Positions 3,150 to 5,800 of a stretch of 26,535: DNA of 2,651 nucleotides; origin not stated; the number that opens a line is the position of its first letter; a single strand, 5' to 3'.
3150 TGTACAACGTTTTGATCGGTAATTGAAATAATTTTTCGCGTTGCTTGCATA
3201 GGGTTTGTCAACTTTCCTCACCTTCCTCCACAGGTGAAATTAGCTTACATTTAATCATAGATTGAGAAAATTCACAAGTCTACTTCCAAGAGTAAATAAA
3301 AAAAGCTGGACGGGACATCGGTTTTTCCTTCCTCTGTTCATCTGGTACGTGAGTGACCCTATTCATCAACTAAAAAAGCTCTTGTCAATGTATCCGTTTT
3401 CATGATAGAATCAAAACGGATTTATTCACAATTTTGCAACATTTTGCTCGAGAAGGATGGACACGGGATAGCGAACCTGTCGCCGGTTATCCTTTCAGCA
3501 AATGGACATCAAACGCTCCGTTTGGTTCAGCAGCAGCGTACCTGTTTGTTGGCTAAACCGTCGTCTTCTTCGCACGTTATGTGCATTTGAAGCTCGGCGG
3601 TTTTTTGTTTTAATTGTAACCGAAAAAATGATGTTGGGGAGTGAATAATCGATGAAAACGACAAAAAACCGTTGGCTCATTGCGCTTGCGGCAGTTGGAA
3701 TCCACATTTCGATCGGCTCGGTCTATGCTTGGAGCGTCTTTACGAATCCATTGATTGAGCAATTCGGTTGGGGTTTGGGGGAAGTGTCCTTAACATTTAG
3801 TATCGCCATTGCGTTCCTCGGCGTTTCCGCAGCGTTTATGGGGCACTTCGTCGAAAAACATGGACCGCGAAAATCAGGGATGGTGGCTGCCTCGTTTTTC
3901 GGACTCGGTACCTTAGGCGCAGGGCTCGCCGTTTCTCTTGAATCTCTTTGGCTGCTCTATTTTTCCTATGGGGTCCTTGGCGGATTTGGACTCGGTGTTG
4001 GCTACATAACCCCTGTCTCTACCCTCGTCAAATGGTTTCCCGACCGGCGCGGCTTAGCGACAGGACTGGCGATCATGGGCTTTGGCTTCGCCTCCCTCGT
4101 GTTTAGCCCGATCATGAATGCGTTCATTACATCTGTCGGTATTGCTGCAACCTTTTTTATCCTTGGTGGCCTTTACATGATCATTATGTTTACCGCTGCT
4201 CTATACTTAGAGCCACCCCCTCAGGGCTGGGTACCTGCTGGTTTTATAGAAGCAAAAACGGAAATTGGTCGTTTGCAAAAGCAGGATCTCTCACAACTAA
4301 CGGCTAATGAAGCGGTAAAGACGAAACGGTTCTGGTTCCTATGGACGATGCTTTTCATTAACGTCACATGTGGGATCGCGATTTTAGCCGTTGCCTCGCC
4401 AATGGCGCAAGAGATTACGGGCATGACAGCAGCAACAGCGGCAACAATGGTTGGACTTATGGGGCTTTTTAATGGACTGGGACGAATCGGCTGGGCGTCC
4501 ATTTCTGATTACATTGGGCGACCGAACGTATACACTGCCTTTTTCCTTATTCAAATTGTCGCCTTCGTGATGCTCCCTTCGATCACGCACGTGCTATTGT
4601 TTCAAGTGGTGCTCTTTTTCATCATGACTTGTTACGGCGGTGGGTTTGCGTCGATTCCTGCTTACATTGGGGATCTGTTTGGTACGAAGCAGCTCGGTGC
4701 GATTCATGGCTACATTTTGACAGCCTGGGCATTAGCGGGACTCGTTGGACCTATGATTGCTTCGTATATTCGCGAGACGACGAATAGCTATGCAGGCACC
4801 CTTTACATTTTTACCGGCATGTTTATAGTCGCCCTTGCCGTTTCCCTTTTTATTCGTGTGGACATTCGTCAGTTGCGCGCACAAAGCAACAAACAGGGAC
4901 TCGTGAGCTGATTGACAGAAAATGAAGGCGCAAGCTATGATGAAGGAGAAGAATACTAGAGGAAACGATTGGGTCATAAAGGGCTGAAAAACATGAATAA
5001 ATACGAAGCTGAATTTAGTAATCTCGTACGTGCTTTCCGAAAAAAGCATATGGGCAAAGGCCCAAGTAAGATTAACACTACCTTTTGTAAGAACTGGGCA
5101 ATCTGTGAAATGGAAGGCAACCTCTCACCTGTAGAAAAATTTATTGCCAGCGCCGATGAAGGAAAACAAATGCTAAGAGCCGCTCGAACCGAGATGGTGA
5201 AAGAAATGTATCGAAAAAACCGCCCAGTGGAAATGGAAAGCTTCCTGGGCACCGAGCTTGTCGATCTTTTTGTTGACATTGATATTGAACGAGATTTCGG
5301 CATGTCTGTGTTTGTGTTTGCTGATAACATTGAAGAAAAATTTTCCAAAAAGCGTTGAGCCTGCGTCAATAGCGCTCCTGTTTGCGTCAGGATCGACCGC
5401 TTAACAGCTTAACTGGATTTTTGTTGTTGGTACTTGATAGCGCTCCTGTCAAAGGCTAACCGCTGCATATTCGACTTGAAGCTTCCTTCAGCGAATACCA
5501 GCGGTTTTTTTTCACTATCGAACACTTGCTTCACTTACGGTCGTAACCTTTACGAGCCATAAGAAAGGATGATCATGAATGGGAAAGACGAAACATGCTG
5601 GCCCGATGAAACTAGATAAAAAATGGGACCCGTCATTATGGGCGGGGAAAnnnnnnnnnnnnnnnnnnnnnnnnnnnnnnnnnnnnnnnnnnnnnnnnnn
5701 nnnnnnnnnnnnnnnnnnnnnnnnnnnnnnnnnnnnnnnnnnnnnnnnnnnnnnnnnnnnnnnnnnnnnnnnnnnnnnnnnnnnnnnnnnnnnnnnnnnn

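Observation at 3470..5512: Two leaders share one architecture: paired AGCG-NN-CCTGT boxes, then GGCTAA, then a terminator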

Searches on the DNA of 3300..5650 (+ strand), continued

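Call 58: search_with_rna_model(model_id=R1, sources=[L085, L086, L087, L088, L089, L090, L091, L092, L093, L094, L095, L096, L097, L098, L099, L100, L101], max_evalue=1)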
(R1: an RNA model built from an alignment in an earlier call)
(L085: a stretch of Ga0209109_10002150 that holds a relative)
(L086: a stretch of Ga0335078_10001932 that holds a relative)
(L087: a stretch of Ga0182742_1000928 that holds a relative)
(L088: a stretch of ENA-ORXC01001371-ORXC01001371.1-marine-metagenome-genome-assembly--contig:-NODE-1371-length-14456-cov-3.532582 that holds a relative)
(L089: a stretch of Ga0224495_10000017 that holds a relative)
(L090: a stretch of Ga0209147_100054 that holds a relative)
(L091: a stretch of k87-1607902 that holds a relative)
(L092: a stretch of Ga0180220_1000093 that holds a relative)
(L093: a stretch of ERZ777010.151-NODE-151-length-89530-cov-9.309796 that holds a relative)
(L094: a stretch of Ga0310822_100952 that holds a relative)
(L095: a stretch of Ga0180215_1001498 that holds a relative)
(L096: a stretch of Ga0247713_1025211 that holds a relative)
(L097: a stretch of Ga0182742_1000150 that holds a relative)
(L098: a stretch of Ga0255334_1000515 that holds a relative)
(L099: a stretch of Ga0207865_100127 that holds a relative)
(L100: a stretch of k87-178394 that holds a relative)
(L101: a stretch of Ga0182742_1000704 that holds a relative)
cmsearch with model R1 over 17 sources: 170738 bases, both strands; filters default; matches with E-value up to 1: 28.
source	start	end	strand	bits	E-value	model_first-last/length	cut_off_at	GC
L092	9693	9757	+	68.2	7.2e-16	1-63/63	no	0.4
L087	6653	6715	-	67.1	1.5e-15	1-63/63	no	0.44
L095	11504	11568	-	66.5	2.2e-15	1-63/63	no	0.42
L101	1316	1380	-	66.5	2.2e-15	1-63/63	no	0.42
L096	123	187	-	62.1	3.5e-14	1-63/63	no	0.38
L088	12308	12372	+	60.7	8.7e-14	1-63/63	no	0.4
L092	11800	11861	+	58.3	4.1e-13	1-63/63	no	0.44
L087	8728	8792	-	56.9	1e-12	1-63/63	no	0.37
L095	9415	9475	-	55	3.3e-12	1-63/63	no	0.44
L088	14258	14319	+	54.4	5.1e-12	1-63/63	no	0.47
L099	4459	4521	-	54.3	5.2e-12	1-63/63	no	0.46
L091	4885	4947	-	53.4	9.6e-12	1-63/63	no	0.44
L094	4935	4997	+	53.4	9.6e-12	1-63/63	no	0.44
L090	3276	3339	-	46.9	6e-10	1-63/63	no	0.45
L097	3497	3560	-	46.7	6.9e-10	1-63/63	no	0.45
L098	254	317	+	46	1.1e-09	1-63/63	no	0.47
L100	104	167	-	46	1.1e-09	1-63/63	no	0.41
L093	1058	1121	-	41.6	1.9e-08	1-63/63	no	0.42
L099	2535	2595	-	26.1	0.00038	1-63/63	no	0.62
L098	1673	1734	+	23.1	0.0025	1-63/63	no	0.53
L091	2967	3022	-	22.7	0.0032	1-63/63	no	0.57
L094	6860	6915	+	22.7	0.0032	1-63/63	no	0.57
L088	12260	12292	+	20.7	0.012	15-47/63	no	0.48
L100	38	81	+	16.3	0.19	1-63/63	no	0.34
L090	1381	1401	-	16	0.24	22-42/63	no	0.57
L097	1597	1617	-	16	0.24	22-42/63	no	0.57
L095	11584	11618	-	15.7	0.3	15-47/63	no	0.43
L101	1396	1430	-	15.7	0.3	15-47/63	no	0.43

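Call 66: search_with_rna_model(model_id=R1, sources=[L081, L083, L102, L103, L104, L105, L041, L047, L052, L053, L056, L057, L038, L070], max_evalue=10)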
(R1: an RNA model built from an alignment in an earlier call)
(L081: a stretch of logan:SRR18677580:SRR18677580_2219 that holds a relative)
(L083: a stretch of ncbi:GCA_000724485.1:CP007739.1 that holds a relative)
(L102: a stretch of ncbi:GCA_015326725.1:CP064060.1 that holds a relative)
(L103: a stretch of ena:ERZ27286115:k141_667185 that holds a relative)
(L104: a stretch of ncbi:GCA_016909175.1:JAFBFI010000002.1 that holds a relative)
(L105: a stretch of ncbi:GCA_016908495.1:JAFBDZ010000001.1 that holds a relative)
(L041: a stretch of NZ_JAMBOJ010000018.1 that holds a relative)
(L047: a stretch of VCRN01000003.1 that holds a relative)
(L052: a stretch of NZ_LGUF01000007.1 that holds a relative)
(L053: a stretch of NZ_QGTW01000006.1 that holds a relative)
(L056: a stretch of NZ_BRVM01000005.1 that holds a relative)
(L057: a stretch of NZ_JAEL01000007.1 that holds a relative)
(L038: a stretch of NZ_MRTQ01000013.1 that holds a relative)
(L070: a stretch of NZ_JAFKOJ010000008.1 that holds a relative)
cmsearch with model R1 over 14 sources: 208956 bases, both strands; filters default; matches with E-value up to 10: 1.
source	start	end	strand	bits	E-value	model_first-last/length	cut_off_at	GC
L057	14016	14058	+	14.5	0.74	1-63/63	no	0.47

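Call 94: search_rna_families(sources=[L106, L107, L108, L109, L110], threshold=evalue, max_evalue=1)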
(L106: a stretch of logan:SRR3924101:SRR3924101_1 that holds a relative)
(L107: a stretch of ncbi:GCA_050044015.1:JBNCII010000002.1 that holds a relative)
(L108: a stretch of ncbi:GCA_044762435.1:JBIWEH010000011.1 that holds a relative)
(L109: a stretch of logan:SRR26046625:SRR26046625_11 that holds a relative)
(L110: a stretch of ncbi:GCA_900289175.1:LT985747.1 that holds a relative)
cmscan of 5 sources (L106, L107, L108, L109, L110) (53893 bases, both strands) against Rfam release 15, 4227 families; matches with E-value up to 1: 2.
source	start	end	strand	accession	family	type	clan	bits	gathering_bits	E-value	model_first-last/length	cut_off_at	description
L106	90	268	+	RF00013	6S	Gene;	-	92.4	46.4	3.5e-17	1-187/187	no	6S / SsrS RNA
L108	2935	3036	-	RF04342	Plastid-psbA-1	Cis-reg;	CL00153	38.5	54.3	0.2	1-114/114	no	Plastid-psbA-1 3UTR RNA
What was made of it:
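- On Any Rfam 15 family (incl. PyrR RF00515, T-box RF00230, Moco riboswitch, mini-ykkC): The sister-clade loci have none in the gaps (call 94).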

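Call 95: search_with_rna_model(model_id=R1, sources=[L106, L107, L108, L109, L110], max_evalue=10, filters=off, show_alignments=3)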
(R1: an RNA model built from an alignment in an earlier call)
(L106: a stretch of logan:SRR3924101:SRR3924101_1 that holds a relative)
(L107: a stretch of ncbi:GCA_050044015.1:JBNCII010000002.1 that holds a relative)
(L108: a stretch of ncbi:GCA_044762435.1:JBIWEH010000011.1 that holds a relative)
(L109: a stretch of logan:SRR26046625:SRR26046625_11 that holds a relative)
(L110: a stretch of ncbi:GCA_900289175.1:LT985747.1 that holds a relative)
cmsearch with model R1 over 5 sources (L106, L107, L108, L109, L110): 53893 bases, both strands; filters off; matches with E-value up to 10: 14.
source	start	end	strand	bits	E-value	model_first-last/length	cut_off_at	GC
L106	6403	6467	+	23.9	0.00047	1-63/63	no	0.52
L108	6375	6437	+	20.6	0.0039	1-63/63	no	0.41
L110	4375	4437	+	18.1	0.019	1-63/63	no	0.38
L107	3254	3313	+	14.7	0.17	1-63/63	no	0.27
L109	1933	1980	+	12.1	0.9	1-63/63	no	0.29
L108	10567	10604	+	11.2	1.7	1-63/63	no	0.39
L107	7302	7367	-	10.6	2.4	1-63/63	no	0.32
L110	6896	6920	+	9.9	3.8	1-63/63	no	0.4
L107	10275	10345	-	9.5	4.8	1-63/63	no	0.32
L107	5611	5643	+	9.3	5.4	1-63/63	no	0.33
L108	3628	3681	-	9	6.5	1-63/63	no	0.3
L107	6405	6465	+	9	6.5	1-63/63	no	0.38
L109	7412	7443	+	8.9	7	1-63/63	no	0.31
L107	8362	8395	+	8.4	9.5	1-63/63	no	0.38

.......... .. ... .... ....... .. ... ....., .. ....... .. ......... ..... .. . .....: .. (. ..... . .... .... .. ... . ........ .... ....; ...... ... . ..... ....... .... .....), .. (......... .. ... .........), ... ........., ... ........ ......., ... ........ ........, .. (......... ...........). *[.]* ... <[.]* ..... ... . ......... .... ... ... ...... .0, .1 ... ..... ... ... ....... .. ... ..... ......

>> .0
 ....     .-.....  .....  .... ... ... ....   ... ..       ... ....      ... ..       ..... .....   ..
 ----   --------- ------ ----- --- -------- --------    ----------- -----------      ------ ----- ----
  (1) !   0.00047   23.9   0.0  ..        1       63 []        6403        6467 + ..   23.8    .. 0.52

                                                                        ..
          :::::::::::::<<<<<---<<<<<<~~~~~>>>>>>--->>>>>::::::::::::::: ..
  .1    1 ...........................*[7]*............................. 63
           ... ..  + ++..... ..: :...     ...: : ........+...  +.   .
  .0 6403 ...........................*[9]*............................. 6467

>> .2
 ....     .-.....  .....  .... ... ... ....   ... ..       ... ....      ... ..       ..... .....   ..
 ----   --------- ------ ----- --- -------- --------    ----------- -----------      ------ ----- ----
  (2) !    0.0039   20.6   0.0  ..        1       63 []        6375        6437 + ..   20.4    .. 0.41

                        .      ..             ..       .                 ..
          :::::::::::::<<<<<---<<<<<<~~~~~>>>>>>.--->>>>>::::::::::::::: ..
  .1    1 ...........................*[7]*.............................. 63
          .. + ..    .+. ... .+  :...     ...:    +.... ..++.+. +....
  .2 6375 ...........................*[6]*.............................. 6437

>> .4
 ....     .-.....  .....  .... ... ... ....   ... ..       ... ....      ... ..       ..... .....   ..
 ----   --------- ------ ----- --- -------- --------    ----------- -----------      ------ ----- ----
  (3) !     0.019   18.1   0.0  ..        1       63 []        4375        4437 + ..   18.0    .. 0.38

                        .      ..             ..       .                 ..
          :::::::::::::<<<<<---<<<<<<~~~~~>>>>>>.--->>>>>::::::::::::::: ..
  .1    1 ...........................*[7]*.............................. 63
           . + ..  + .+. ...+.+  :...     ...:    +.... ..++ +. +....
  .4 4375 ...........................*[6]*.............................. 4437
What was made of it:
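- R1, built only from the main clade, places its top hit in that gap in 3 of 5 (call 95).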
